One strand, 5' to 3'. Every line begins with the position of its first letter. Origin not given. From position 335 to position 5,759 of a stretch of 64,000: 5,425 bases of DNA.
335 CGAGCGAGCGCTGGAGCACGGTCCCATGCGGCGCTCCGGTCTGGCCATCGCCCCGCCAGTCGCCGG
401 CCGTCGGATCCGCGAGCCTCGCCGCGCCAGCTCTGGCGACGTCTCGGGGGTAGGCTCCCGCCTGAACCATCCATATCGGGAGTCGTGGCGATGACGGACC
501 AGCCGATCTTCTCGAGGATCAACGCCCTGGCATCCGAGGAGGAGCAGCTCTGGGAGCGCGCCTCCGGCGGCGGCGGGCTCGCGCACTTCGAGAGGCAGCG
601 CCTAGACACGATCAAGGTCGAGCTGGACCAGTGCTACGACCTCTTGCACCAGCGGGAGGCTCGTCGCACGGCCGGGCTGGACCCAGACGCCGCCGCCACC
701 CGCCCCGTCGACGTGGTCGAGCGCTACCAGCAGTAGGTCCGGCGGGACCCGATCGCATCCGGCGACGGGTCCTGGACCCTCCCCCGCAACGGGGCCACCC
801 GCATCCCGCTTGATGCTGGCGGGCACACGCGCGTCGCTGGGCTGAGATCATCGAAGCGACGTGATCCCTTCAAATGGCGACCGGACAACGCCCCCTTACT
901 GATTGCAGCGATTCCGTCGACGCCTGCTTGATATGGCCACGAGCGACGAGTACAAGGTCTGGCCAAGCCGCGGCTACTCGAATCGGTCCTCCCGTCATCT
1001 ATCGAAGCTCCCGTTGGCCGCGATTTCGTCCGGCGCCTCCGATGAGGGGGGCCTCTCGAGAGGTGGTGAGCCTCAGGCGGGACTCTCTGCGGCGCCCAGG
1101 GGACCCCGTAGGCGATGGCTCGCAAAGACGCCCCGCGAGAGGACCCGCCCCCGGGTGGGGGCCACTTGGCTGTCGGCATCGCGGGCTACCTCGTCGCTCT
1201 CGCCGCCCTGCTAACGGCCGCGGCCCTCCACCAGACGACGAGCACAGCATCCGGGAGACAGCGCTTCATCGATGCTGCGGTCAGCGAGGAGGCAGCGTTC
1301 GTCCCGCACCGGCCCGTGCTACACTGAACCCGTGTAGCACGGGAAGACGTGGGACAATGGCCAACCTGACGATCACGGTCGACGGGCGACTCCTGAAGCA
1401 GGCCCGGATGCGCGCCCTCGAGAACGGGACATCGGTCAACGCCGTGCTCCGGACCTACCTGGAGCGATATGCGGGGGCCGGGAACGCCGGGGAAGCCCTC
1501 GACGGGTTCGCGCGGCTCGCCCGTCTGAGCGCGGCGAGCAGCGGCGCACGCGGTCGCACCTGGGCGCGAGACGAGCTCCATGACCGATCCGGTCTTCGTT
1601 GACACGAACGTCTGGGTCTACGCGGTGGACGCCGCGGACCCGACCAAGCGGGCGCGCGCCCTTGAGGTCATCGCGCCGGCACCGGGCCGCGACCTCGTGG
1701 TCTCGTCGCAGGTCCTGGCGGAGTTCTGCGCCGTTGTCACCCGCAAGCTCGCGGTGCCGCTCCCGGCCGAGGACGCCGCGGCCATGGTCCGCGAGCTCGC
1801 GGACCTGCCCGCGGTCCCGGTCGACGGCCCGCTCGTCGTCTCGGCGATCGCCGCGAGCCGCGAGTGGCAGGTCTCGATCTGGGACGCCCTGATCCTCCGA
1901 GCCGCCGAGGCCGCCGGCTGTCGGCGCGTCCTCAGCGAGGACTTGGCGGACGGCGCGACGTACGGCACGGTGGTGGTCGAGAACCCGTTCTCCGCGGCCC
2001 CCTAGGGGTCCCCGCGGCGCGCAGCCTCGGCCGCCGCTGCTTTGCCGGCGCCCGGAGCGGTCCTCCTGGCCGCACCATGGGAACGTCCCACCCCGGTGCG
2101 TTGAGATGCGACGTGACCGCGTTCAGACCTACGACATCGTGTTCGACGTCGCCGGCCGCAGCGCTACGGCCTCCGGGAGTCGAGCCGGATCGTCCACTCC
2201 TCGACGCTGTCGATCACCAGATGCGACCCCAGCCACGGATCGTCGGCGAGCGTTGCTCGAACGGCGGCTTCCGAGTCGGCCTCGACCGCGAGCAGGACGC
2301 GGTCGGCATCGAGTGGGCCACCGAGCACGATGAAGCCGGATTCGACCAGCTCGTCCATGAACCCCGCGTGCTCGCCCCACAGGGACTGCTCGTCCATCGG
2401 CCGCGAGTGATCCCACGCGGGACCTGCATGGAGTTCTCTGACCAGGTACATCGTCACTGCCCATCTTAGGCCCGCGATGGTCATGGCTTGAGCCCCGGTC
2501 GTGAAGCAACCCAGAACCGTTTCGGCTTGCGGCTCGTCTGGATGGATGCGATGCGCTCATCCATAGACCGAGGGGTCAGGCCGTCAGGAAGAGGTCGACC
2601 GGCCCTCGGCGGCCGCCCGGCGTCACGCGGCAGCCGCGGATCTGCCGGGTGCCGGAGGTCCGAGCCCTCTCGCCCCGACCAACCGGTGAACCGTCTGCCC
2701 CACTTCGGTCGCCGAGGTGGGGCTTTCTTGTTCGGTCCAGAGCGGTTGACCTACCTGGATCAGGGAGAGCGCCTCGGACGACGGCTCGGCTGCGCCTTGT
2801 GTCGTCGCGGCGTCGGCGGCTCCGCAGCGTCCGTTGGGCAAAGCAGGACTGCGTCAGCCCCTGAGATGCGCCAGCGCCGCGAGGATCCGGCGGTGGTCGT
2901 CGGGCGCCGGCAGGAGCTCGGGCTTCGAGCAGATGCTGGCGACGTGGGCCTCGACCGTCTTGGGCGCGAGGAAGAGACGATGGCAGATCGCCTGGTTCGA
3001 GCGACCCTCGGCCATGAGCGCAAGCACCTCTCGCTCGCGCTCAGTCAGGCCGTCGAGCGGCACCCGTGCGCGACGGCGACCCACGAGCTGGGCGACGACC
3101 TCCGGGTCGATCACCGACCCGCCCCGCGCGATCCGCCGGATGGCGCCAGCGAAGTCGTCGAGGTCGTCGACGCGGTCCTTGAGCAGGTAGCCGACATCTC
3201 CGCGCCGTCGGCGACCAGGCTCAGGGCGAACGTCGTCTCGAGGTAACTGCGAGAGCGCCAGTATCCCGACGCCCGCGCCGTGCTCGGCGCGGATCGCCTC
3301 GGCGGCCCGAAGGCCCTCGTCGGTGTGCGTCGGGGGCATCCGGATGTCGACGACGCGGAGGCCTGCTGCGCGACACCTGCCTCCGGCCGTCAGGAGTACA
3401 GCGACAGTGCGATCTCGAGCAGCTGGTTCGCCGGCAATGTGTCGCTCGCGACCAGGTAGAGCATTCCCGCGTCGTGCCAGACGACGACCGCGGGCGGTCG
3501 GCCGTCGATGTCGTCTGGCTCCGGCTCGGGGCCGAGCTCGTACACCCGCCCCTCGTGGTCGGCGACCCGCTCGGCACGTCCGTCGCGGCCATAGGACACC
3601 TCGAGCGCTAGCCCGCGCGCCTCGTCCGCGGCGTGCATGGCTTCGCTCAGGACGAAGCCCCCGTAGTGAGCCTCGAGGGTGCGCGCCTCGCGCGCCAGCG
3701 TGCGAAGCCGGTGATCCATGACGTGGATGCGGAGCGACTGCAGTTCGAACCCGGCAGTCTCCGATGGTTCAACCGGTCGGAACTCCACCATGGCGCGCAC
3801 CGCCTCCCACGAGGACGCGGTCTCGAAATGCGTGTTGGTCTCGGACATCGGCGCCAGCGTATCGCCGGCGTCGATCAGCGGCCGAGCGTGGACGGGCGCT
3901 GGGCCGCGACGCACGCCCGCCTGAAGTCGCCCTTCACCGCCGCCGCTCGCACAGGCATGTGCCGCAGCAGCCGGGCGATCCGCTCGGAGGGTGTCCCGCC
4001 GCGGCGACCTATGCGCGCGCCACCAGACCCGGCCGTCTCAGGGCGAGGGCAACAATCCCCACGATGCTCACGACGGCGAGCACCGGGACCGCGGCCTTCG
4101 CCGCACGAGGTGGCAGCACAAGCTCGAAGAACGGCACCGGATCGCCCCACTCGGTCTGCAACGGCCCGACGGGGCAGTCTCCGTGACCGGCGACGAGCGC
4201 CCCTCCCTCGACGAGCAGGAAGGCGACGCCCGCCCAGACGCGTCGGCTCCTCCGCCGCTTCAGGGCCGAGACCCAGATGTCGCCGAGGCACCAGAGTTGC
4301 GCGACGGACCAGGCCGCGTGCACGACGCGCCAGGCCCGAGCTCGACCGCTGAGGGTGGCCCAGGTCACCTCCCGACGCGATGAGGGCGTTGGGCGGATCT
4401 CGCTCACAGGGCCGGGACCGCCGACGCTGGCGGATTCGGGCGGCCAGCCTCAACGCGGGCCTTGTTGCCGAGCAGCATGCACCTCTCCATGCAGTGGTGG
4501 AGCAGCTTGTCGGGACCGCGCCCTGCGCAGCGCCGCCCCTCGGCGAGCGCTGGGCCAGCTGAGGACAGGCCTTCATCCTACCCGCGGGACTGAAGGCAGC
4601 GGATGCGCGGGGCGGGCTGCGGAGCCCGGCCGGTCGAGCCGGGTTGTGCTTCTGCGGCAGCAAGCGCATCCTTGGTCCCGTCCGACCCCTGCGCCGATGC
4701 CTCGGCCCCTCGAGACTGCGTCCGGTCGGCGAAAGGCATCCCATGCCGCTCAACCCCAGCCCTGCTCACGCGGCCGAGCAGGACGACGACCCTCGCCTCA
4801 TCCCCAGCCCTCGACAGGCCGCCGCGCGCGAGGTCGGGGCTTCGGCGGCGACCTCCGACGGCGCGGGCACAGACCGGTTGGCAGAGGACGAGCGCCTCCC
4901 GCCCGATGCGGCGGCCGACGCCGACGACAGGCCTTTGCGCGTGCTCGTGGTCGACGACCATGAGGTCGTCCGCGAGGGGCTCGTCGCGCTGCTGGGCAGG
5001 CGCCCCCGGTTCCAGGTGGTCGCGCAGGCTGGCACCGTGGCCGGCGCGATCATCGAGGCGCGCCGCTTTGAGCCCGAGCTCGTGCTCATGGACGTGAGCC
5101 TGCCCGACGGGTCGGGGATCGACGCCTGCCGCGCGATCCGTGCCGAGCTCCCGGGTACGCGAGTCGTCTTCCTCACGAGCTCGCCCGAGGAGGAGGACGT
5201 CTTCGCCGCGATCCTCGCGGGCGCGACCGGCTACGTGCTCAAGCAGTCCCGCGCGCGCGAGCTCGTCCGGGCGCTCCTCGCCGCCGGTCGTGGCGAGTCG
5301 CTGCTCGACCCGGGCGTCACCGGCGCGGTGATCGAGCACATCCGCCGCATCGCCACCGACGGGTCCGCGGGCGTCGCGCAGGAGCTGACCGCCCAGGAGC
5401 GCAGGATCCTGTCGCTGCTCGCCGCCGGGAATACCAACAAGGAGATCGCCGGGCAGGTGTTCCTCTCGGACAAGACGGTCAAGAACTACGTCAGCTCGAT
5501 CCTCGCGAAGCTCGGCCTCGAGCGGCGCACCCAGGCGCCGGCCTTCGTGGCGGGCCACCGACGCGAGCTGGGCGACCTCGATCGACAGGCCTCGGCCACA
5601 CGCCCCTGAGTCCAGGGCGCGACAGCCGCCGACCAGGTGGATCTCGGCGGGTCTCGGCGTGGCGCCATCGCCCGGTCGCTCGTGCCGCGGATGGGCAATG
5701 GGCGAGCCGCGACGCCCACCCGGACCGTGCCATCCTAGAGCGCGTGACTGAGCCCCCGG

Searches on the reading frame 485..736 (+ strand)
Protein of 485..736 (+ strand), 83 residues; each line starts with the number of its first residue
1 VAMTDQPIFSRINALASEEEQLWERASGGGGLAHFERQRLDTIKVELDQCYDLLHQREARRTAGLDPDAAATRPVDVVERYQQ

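Call 33: search_protein_families(library=pfam, proteins=[window:485-736:+], max_evalue=0.001)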
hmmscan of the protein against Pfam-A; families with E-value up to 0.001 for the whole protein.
window:485-736:+ (83 aa): 1 family
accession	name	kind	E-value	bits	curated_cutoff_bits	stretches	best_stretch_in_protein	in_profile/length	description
PF10944.13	DUF2630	-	1.3e-25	90.1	27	1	4-83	1-80/80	Protein of unknown function (DUF2630)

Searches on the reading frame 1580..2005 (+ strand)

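Call 33: search_protein_families(library=pfam, proteins=[window:1580-2005:+], max_evalue=0.001)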
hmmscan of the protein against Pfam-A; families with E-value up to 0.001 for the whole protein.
window:1580-2005:+ (141 aa): 2 families
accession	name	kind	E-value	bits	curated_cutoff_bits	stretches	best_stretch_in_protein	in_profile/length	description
PF01850.27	PIN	-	6.2e-14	53.1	23.6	1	5-121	1-111/120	PIN domain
PF13470.12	PIN_3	-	8.8e-05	23.7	27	1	5-122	2-114/115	PIN domain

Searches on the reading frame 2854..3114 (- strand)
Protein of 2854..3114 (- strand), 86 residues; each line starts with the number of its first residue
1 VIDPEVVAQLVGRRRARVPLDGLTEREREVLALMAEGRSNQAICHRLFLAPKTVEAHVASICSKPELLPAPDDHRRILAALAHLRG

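Call 33: search_protein_families(library=pfam, proteins=[window:2854-3114:-], max_evalue=0.001)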
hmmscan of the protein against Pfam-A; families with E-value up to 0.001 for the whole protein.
window:2854-3114:- (86 aa): 2 families
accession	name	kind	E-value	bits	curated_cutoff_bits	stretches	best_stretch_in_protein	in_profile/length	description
PF00196.25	GerE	-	2.2e-14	53.2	23.5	1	22-64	2-44/57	Bacterial regulatory proteins, luxR family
PF08281.18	Sigma70_r4_2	-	0.00034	20.6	25.7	1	20-58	8-47/54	Sigma-70, region 4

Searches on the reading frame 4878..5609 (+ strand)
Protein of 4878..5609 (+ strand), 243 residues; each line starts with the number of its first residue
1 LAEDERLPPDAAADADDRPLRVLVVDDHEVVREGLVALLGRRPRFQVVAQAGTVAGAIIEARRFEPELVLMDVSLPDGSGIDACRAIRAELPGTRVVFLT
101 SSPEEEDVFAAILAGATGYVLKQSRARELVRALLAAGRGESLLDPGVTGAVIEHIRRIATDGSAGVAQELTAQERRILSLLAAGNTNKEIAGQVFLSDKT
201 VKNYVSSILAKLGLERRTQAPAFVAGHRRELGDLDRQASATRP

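Call 8: search_protein_families(library=pfam, proteins=[window:4878-5609:+])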
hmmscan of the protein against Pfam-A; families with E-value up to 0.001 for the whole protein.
window:4878-5609:+ (243 aa): 2 families
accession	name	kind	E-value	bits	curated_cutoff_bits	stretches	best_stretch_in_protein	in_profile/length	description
PF00072.30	Response_reg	-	5.6e-23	81.7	30.2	1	22-133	1-110/111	Response regulator receiver domain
PF00196.25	GerE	-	4e-17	62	23.5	1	169-220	2-53/57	Bacterial regulatory proteins, luxR family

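Call 77: search_protein_families(library=ncbifam, proteins=[window:4878-5609:+], max_evalue=0.00001)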
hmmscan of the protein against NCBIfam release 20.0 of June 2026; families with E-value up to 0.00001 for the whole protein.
window:4878-5609:+ (243 aa): 68 families (the best 25 are shown)
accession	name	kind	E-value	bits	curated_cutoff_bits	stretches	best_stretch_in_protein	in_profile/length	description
NF047785.1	respo_reg_MadR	equivalog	7.5e-43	146.3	300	1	20-225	1-203/209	MadR family response regulator transcription factor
NF007935.0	PRK10651.1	equivalog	9.8e-43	145.8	250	1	17-228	4-214/216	two-component system response regulator NarL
NF052445.1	RespRegMctR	equivalog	1.1e-38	132.7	300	1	20-216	2-191/205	two-component system response regulator MctR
NF007708.0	PRK10403.1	equivalog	2.6e-34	118.6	343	1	17-221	4-205/215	nitrate/nitrite response regulator protein NarP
NF011896.0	PRK15369.1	equivalog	3.2e-34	118.4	242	1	20-214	4-194/211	two component system response regulator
NF007018.1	PRK09483.1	equivalog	3.2e-24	85.8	280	1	21-215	3-194/217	UvrY/SirA/GacA family response regulator transcription factor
NF007403.0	PRK09935.1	equivalog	1.2e-22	80.6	271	1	18-215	2-195/210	fimbria biosynthesis transcriptional regulator FimZ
NF007685.0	PRK10360.1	equivalog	4.3e-20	72.4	258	1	22-215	4-183/196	response regulator transcription factor UhpA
NF041830.1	RR_TF_ErdR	exception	6.2e-19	68.6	390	1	21-221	3-202/213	response regulator transcription factor ErdR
NF041367.1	CheY_Halo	equivalog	1.9e-16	60.5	200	1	22-129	1-106/114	chemotaxis protein CheY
NF001965.0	PRK00742.1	subfamily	2.6e-16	59.8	293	1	19-125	3-110/357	chemotaxis-specific protein-glutamate methyltransferase CheB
NF040689.1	MtrAB_MtrA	equivalog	2.8e-16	59.5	300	1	22-135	1-111/219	MtrAB system response regulator MtrA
NF007419.0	PRK09958.1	equivalog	1.3e-14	54.3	251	1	22-214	3-188/204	acid-sensing system DNA-binding response regulator EvgA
TIGR02154.1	PhoB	equivalog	1.1e-13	51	296.2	1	21-136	4-119/226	phosphate regulon transcriptional regulator PhoB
NF033791.1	ActR_PrrA_rreg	equivalog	1.2e-13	51.5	250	1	22-158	4-141/173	ActR/PrrA/RegA family redox response regulator transcription factor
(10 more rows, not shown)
